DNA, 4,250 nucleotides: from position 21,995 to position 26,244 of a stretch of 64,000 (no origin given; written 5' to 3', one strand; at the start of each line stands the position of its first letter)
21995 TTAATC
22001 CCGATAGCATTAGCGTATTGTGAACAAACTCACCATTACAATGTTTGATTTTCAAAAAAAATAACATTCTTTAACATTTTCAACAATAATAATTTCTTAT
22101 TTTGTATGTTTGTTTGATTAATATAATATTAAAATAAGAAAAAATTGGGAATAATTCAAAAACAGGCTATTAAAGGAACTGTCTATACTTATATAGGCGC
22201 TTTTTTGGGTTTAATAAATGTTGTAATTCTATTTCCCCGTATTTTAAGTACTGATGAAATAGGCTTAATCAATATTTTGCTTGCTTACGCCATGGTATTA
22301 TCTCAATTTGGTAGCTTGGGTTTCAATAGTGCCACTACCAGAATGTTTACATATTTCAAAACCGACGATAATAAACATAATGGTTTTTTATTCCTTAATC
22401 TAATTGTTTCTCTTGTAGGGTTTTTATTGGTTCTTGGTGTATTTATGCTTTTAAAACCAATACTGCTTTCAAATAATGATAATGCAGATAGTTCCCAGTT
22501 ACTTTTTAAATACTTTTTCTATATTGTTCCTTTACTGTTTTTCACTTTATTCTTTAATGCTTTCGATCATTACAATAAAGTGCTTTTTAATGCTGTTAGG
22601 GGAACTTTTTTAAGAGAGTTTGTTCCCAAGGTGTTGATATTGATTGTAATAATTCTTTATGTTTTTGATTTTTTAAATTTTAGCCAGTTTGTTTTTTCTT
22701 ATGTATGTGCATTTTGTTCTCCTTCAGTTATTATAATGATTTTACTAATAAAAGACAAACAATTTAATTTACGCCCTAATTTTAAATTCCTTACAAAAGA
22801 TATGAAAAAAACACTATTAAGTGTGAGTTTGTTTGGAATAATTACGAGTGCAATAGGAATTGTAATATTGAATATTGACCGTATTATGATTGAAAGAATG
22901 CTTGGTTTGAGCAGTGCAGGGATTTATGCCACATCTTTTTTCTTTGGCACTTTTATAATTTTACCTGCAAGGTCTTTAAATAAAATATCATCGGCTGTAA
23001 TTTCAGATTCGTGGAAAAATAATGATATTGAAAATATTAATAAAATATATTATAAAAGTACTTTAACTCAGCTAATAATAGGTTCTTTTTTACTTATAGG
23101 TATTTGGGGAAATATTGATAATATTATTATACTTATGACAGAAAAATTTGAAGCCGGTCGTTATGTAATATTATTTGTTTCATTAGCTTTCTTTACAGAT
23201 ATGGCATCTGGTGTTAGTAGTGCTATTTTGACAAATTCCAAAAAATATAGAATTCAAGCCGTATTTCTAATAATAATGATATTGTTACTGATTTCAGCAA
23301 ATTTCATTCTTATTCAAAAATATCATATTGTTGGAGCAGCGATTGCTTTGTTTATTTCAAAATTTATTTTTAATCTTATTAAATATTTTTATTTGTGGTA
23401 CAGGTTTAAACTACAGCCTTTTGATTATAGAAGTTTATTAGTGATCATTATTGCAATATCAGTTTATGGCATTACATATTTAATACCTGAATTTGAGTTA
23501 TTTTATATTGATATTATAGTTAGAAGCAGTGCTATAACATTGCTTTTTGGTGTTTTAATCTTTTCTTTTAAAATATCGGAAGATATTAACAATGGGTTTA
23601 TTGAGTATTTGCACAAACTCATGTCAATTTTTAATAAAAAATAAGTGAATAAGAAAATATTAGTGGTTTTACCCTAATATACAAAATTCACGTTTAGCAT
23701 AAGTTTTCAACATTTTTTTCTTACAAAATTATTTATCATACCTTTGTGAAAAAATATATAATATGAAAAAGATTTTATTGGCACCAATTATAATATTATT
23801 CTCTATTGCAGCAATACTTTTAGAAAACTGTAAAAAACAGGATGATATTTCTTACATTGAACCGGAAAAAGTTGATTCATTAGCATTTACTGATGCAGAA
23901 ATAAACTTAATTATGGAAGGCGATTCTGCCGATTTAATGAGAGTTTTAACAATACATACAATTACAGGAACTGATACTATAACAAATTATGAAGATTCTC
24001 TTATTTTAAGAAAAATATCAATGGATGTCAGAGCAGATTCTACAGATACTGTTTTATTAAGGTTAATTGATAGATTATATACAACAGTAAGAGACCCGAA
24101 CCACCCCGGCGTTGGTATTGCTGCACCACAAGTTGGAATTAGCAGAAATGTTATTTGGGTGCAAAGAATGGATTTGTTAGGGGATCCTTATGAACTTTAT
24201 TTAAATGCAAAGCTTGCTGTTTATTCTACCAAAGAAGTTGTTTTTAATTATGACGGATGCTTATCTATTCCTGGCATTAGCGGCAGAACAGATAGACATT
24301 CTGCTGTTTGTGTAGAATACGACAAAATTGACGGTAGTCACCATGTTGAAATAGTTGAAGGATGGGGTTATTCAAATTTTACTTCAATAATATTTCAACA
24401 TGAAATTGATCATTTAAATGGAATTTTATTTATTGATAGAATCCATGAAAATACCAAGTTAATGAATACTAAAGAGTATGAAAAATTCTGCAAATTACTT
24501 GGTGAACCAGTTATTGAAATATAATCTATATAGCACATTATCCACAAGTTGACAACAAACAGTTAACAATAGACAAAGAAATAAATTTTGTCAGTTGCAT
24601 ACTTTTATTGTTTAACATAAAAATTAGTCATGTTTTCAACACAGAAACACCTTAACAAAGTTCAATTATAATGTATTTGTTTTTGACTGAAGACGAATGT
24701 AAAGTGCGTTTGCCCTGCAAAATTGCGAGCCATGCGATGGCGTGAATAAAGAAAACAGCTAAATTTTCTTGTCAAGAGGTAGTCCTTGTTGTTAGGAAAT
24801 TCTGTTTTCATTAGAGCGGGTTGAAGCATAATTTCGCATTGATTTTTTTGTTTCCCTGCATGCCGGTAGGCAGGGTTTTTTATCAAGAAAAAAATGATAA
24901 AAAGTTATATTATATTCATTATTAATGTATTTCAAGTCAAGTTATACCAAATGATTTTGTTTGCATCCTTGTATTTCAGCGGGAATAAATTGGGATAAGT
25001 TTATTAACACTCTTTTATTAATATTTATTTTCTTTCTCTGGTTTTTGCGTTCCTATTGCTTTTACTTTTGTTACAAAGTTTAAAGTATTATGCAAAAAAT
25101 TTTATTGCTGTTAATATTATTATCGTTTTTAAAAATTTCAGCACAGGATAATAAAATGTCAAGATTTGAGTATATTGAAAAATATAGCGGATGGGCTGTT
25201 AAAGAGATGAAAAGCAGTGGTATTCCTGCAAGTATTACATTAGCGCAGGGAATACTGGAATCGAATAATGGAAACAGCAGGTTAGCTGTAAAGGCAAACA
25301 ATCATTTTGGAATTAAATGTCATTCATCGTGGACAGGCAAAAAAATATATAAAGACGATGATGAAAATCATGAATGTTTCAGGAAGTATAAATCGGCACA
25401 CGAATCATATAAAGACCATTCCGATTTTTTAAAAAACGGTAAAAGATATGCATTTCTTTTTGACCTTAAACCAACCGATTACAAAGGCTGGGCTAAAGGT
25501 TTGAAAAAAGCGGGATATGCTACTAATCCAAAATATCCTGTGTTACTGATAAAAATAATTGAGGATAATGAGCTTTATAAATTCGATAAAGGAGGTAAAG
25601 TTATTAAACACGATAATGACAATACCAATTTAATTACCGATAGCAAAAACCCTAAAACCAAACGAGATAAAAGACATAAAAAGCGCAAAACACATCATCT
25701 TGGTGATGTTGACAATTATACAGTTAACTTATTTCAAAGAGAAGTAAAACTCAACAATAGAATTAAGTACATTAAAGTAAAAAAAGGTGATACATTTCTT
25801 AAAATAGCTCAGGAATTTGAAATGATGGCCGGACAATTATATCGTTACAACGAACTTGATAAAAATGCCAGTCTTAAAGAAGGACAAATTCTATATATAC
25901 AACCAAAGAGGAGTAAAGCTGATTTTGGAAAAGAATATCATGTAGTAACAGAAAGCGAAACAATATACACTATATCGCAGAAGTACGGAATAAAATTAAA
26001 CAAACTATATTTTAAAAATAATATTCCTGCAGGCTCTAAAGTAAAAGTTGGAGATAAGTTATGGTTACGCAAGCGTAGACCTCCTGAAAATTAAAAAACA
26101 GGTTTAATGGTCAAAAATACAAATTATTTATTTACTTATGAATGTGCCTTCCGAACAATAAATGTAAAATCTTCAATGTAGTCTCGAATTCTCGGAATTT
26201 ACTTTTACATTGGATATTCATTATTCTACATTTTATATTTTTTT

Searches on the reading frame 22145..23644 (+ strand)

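Call 66: search_protein_families(library=pfam, proteins=[window:22145-23644:+], max_evalue=0.00001)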
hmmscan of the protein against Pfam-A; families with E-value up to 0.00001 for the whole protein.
window:22145-23644:+ (499 aa): 1 family
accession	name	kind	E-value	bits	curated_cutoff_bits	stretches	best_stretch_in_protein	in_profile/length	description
PF01943.22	Polysacc_synt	-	6.8e-14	52.4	28.2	1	12-263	9-246/274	Polysaccharide biosynthesis protein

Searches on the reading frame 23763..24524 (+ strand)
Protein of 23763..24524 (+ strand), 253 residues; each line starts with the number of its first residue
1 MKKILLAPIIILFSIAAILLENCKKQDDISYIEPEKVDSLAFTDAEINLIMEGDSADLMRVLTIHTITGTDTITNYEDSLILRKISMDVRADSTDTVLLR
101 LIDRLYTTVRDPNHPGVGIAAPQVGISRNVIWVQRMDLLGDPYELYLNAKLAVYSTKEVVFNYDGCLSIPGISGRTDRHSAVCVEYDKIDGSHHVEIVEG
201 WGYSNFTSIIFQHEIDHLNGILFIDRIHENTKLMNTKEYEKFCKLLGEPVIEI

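Call 66: search_protein_families(library=pfam, proteins=[window:23763-24524:+], max_evalue=0.00001)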
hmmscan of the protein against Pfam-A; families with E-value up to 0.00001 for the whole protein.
window:23763-24524:+ (253 aa): 1 family
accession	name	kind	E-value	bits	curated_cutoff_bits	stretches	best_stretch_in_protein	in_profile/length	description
PF01327.26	Pep_deformylase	-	7.3e-32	110.6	22.8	1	72-231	3-154/156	Polypeptide deformylase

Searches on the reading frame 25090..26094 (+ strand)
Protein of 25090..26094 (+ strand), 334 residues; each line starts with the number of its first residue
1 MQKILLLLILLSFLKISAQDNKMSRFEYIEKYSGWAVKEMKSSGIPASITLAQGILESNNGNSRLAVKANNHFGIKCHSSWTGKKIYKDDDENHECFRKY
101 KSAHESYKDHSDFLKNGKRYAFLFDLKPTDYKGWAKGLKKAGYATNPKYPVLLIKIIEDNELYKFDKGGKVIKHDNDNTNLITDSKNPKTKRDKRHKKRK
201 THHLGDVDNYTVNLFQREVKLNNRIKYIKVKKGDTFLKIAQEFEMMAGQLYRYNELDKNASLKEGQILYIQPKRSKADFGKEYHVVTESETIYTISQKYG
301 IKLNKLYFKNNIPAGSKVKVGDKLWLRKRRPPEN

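Call 66: search_protein_families(library=pfam, proteins=[window:25090-26094:+], max_evalue=0.00001)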
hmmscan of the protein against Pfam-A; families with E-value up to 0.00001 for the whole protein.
window:25090-26094:+ (334 aa): 2 families
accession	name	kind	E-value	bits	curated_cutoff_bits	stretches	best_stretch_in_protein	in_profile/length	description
PF01832.25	Glucosaminidase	-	8.3e-38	130.3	30.2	1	36-162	4-123/123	Mannosyl-glycoprotein endo-beta-N-acetylglucosaminidase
PF01476.26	LysM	-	4.4e-16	59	20.9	2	229-270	2-42/43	LysM domain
